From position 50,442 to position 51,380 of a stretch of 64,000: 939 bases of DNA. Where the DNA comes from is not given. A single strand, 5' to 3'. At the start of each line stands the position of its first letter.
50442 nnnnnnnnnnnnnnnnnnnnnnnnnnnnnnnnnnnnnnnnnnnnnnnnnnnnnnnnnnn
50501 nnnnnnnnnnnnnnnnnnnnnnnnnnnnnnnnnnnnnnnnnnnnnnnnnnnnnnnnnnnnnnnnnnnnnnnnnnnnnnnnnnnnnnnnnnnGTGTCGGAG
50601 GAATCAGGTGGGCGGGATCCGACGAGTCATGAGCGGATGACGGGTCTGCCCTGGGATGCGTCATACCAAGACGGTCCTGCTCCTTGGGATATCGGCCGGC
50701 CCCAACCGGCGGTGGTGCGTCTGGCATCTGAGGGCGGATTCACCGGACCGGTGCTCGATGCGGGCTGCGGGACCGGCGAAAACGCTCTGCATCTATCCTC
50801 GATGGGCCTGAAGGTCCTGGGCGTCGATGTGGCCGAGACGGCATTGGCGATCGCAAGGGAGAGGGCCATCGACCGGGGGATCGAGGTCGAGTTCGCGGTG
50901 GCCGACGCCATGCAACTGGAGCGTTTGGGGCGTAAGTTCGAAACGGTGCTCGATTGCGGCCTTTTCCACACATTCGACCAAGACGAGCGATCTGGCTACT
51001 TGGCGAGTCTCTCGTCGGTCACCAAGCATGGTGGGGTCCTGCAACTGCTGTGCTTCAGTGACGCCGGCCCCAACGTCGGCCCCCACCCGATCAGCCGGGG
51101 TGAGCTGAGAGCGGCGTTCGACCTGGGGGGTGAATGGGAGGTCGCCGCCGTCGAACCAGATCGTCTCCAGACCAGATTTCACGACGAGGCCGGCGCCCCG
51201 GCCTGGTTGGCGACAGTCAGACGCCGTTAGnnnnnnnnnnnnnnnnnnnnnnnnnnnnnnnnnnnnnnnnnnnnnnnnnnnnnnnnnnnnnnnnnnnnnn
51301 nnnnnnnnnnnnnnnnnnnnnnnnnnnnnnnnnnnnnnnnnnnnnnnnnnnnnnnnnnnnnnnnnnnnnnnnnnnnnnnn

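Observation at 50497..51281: Conserved ~45-nt palindromic element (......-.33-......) present twice, each just upstream of a + strand gene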

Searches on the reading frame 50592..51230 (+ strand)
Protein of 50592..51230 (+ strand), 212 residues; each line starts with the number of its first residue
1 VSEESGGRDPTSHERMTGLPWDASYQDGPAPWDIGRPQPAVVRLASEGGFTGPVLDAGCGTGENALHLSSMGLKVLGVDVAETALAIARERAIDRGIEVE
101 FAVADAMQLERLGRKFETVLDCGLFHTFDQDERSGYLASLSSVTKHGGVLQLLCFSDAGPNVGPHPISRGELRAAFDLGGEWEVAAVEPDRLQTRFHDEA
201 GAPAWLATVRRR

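Call 9: search_protein_families(library=pfam, proteins=[window:50592-51230:+], max_evalue=0.01)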
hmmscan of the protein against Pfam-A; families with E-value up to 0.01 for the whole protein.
window:50592-51230:+ (212 aa): 11 families
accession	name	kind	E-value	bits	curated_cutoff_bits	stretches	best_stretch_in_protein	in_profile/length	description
PF13649.12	Methyltransf_25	-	7.4e-20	71.9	27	1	54-148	1-97/97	Methyltransferase domain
PF08241.18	Methyltransf_11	-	1.3e-14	55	21.2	1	55-150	1-93/95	Methyltransferase domain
PF08242.18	Methyltransf_12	-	4.6e-12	47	30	1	55-150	1-98/98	Methyltransferase domain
PF13847.12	Methyltransf_31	-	1.5e-11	44.6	27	1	53-150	6-107/145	Methyltransferase domain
PF05724.17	TPMT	-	1.3e-10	41.8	26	1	21-189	6-190/218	Thiopurine S-methyltransferase (TPMT)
PF01209.24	Ubie_methyltran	-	2.2e-07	30.9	20.1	1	53-157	50-156/233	ubiE/COQ5 methyltransferase family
PF13489.12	Methyltransf_23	-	1.9e-06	28.1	27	1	41-150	13-114/164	Methyltransferase domain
PF02353.26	CMAS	-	4e-06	26.8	27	1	54-154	66-166/273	Mycolic acid cyclopropane synthetase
PF03848.20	TehB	-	5.5e-06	26.4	20.4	1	52-149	32-129/193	Tellurite resistance protein TehB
PF05175.20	MTS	-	0.00052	20.1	23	1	50-120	31-103/170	Methyltransferase small domain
PF05401.17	NodS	-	0.0033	17.7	24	1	40-126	33-118/201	Nodulation protein S (NodS)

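Call 13: find_encoding_contigs(protein=window:50592-51230:+, flank=10000, max_places=10)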
Protein window:50592-51230:+ (212 aa): 3 contigs read that carry it; 3 places shown.
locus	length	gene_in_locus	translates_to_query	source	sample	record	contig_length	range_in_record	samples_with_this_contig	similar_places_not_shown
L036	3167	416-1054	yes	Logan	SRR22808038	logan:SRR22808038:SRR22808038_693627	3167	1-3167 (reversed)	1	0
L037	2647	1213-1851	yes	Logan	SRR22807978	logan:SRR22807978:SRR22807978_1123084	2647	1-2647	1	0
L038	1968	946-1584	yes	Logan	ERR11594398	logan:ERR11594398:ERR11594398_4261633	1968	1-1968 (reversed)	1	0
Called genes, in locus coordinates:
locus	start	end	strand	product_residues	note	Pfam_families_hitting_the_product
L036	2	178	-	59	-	?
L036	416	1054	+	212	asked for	PF05724:TPMT, PF13489:Methyltransf_23 (weak), PF01209:Ubie_methyltran (weak), PF02353:CMAS (weak), PF13847:Methyltransf_31, PF08241:Methyltransf_11, PF08242:Methyltransf_12, PF13649:Methyltransf_25, +1 more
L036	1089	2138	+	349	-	-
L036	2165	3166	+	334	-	?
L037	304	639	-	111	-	PF08818:DUF1801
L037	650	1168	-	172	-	PF08818:DUF1801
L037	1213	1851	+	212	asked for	PF05724:TPMT, PF13489:Methyltransf_23 (weak), PF01209:Ubie_methyltran (weak), PF02353:CMAS (weak), PF13847:Methyltransf_31, PF08241:Methyltransf_11, PF08242:Methyltransf_12, PF13649:Methyltransf_25, +1 more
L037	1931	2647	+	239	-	?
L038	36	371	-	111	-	PF08818:DUF1801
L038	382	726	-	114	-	PF08818:DUF1801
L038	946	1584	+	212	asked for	PF05724:TPMT, PF13489:Methyltransf_23 (weak), PF01209:Ubie_methyltran (weak), PF02353:CMAS (weak), PF13847:Methyltransf_31, PF08241:Methyltransf_11, PF08242:Methyltransf_12, PF13649:Methyltransf_25, +1 more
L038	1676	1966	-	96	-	?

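Call 16: find_homologous_proteins(query=window:50592-51227:+, max_evalue=1e-20)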
Query window:50592-51227:+ (212 aa): 7992 proteins with E <= 1e-20 among 8000 candidates; the best 120 are listed.
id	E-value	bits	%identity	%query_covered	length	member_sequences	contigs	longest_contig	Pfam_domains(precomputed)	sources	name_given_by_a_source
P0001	3.8e-128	444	100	93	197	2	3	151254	PF13847.13,PF13489.13,PF05724.18,PF03848.21,PF02353.27,PF13649.13,PF01209.25,PF08241.19,PF08242.19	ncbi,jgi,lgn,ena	jgi:SAM-dependent methyltransferase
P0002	2.4e-107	376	77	98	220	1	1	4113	PF13847.13,PF05724.18,PF03848.21,PF02353.27,PF05175.21,PF13649.13,PF08241.19,PF08242.19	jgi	jgi:SAM-dependent methyltransferase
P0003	4.7e-107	375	79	97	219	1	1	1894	PF13847.13,PF05724.18,PF03848.21,PF13649.13,PF08241.19,PF08242.19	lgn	-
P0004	1.1e-106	374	79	97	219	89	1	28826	PF13847.13,PF05724.18,PF02353.27,PF13649.13,PF08241.19,PF08242.19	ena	-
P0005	2.1e-106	373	78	97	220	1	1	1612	PF13847.13,PF05724.18,PF03848.21,PF13649.13,PF08241.19,PF08242.19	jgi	jgi:SAM-dependent methyltransferase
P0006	3.0e-106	372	79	97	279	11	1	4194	PF13847.13,PF05724.18,PF03848.21,PF02353.27,PF13649.13,PF08241.19,PF08242.19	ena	-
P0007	5.7e-106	371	78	97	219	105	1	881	PF13847.13,PF05724.18,PF03848.21,PF02353.27,PF13649.13,PF08241.19,PF08242.19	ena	-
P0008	5.8e-106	371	77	97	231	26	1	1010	PF13847.13,PF13489.13,PF05724.18,PF03848.21,PF02353.27,PF13649.13,PF08241.19,PF08242.19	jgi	jgi:SAM-dependent methyltransferase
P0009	7.0e-106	371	78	97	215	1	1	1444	PF13847.13,PF13489.13,PF05724.18,PF03848.21,PF13649.13,PF08241.19,PF08242.19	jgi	jgi:SAM-dependent methyltransferase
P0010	7.5e-106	371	77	97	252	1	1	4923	PF13847.13,PF13489.13,PF05724.18,PF03848.21,PF02353.27,PF05175.21,PF13649.13,PF01209.25,PF08241.19,PF08242.19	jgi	jgi:SAM-dependent methyltransferase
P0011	9.2e-106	371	78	98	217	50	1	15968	PF13847.13,PF13489.13,PF05724.18,PF13649.13,PF08241.19,PF08242.19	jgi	jgi:SAM-dependent methyltransferase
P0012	9.9e-106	371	80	97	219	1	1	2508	PF13847.13,PF05724.18,PF13649.13,PF08241.19,PF08242.19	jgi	jgi:SAM-dependent methyltransferase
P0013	1.0e-105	370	75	100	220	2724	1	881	PF13847.13,PF13489.13,PF05724.18,PF02353.27,PF13649.13,PF08241.19,PF08242.19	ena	-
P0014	3.9e-105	369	78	97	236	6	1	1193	PF13847.13,PF05724.18,PF03848.21,PF13649.13,PF08241.19,PF08242.19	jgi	jgi:SAM-dependent methyltransferase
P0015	4.4e-105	368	78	97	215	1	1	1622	PF13847.13,PF13489.13,PF05724.18,PF03848.21,PF13649.13,PF08241.19,PF08242.19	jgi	jgi:SAM-dependent methyltransferase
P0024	2.2e-104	366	77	98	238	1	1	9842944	PF13847.13,PF05724.18,PF13649.13,PF08241.19,PF08242.19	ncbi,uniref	ncbi:class I SAM-dependent methyltransferase [Microbispora sp. CA-102843]|uniref:class I SAM-depende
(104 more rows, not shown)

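Call 17: find_encoding_contigs(protein=P0001, flank=10000, max_places=6)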
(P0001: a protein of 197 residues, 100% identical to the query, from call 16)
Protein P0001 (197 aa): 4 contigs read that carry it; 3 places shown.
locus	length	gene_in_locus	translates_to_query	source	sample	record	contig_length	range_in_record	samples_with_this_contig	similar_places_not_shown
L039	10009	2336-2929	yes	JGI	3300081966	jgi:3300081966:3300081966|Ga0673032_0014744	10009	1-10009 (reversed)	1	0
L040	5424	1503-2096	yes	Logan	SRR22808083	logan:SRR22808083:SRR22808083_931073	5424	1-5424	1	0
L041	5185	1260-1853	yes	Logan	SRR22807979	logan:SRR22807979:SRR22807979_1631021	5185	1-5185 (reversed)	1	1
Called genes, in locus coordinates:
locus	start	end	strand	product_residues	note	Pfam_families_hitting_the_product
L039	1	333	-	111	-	?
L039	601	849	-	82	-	PF18480:DUF5615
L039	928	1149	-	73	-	PF04255:DUF433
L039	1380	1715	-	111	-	PF08818:DUF1801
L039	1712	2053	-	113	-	-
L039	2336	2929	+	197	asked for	PF05724:TPMT, PF13489:Methyltransf_23 (weak), PF01209:Ubie_methyltran, PF02353:CMAS (weak), PF13847:Methyltransf_31, PF08241:Methyltransf_11, PF08242:Methyltransf_12, PF13649:Methyltransf_25, +1 more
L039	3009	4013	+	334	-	-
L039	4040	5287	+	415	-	PF02403:Seryl_tRNA_N, PF00587:tRNA-synt_2b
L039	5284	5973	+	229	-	PF01209:Ubie_methyltran (weak), PF08241:Methyltransf_11, PF13649:Methyltransf_25 (weak), PF01209:Ubie_methyltran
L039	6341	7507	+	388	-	PF07690:MFS_1, PF12832:MFS_1_like (faint), PF07690:MFS_1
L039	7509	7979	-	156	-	PF00383:dCMP_cyt_deam_1, PF14437:MafB19-deam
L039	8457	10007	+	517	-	?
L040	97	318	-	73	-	PF04255:DUF433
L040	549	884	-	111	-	PF08818:DUF1801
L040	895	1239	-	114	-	PF08818:DUF1801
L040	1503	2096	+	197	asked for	PF05724:TPMT, PF13489:Methyltransf_23 (weak), PF01209:Ubie_methyltran, PF02353:CMAS (weak), PF13847:Methyltransf_31, PF08241:Methyltransf_11, PF08242:Methyltransf_12, PF13649:Methyltransf_25, +1 more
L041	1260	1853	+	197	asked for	PF05724:TPMT, PF13489:Methyltransf_23 (weak), PF01209:Ubie_methyltran, PF02353:CMAS (weak), PF13847:Methyltransf_31, PF08241:Methyltransf_11, PF08242:Methyltransf_12, PF13649:Methyltransf_25, +1 more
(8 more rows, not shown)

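Call 18: find_encoding_contigs(protein=P0004, flank=4000, max_places=4)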
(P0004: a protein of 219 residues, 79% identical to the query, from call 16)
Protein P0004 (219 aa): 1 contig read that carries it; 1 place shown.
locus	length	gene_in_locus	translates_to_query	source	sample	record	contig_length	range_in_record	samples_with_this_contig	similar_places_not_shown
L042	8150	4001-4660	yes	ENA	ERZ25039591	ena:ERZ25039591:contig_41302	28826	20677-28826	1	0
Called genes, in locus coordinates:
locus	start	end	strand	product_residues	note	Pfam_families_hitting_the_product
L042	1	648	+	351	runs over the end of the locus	PF07690:MFS_1 (weak), PF13000:Acatn (weak)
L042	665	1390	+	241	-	-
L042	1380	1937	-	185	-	-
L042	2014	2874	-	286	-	PF01738:DLH (faint), PF00561:Abhydrolase_1 (faint), PF12697:Abhydrolase_6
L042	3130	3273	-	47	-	-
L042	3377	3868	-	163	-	-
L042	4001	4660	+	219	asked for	PF05724:TPMT, PF02353:CMAS (weak), PF13649:Methyltransf_25, PF13847:Methyltransf_31, PF08241:Methyltransf_11, PF08242:Methyltransf_12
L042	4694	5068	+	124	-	PF12464:Mac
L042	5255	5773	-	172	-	-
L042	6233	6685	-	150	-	-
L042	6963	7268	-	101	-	-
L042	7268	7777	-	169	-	PF12973:Cupin_7 (weak), PF07883:Cupin_2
